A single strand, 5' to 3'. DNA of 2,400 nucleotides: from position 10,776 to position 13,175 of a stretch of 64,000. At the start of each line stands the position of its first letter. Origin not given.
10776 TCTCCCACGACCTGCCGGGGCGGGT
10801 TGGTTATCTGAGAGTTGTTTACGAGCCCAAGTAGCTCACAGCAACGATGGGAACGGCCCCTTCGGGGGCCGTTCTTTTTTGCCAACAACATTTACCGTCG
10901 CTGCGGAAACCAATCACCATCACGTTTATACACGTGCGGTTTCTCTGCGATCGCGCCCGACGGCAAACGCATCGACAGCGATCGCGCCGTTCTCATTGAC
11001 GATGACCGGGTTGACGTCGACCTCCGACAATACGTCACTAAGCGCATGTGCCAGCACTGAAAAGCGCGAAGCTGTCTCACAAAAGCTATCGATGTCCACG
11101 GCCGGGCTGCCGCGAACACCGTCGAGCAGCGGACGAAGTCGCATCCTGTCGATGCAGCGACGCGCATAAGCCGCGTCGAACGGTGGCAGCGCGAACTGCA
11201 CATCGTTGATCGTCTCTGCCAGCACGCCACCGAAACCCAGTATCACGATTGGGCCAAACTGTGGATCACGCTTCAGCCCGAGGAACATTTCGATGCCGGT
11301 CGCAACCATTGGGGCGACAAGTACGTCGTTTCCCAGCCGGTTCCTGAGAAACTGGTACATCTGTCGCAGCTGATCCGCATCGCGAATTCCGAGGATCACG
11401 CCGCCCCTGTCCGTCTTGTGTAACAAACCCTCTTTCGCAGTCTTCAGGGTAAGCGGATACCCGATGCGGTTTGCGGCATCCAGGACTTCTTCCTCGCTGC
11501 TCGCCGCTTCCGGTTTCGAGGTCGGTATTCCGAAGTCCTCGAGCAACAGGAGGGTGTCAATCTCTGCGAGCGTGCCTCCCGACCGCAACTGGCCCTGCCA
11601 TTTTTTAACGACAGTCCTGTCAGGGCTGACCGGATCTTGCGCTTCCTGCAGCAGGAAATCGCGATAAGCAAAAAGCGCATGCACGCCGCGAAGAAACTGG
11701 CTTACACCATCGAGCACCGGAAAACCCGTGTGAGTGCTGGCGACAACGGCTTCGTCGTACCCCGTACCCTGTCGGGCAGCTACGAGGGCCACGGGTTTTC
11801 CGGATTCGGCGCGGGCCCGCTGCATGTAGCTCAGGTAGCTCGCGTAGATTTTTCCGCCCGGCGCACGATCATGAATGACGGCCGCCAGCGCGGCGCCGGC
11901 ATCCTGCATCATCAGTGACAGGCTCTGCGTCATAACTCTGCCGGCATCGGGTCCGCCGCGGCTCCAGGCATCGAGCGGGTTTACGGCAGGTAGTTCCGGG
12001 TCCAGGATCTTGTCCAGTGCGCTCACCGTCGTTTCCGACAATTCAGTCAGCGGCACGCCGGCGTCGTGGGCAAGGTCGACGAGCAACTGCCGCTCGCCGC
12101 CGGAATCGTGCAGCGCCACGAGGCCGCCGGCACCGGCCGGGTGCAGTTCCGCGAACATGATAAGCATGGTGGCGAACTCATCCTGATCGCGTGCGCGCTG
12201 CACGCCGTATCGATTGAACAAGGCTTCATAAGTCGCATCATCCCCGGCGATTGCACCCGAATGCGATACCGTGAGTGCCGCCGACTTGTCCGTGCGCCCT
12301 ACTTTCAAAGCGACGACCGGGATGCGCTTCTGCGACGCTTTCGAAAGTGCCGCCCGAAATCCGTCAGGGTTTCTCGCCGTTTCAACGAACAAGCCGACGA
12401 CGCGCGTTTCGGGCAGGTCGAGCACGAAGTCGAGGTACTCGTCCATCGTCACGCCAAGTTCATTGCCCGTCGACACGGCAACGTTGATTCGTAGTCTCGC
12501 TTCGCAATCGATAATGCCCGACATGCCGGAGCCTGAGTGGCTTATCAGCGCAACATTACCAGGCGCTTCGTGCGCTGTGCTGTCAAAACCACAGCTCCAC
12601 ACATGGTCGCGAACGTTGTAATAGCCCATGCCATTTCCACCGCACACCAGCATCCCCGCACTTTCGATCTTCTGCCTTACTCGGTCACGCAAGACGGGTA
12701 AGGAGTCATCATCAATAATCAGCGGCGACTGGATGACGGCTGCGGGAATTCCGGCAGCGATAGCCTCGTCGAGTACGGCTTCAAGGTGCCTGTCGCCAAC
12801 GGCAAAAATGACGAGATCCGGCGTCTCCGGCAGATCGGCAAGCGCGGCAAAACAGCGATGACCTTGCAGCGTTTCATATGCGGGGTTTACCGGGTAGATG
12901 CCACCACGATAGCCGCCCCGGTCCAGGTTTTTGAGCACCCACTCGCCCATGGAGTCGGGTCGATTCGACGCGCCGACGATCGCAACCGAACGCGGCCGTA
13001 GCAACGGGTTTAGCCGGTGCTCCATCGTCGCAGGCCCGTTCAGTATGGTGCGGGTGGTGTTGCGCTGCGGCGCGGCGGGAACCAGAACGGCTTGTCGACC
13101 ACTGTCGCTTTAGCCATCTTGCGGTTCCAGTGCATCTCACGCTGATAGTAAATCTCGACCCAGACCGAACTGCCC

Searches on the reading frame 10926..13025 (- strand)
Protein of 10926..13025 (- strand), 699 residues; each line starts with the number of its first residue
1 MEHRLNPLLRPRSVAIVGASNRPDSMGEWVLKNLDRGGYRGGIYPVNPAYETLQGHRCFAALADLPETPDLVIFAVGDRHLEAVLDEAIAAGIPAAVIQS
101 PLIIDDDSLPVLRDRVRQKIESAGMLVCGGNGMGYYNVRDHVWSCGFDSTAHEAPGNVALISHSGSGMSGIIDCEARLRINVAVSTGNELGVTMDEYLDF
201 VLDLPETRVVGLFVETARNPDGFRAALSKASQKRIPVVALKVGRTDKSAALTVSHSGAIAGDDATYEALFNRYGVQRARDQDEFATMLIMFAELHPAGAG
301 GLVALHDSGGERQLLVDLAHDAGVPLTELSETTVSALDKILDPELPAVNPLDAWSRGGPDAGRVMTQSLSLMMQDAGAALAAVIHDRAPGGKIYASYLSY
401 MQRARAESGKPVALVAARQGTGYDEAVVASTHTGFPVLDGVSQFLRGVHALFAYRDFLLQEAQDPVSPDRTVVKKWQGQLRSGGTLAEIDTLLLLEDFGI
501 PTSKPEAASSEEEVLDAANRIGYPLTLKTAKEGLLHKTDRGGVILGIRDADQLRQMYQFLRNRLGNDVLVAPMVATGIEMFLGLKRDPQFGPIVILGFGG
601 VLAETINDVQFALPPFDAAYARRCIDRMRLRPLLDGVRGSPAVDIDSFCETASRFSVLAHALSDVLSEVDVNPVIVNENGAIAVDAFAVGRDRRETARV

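Call 95: search_protein_families(library=pfam, proteins=[window:10926-13025:-], max_evalue=0.00001)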
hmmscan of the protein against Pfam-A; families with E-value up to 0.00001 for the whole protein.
window:10926-13025:- (699 aa): 4 families
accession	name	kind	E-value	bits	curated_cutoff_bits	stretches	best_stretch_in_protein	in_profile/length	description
PF13549.11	ATP-grasp_5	-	2.7e-54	184.3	27.6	1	484-686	8-217/221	ATP-grasp domain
PF13607.11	Succ_CoA_lig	-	1.7e-33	115.7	27.4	1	155-288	1-135/138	Succinyl-CoA ligase like flavodoxin domain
PF13380.12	CoA_binding_2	-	1.5e-22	80.6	22.8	1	12-134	1-112/116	CoA binding domain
PF02629.25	CoA_binding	-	9.9e-09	36.3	22.3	1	12-101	4-96/97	CoA binding domain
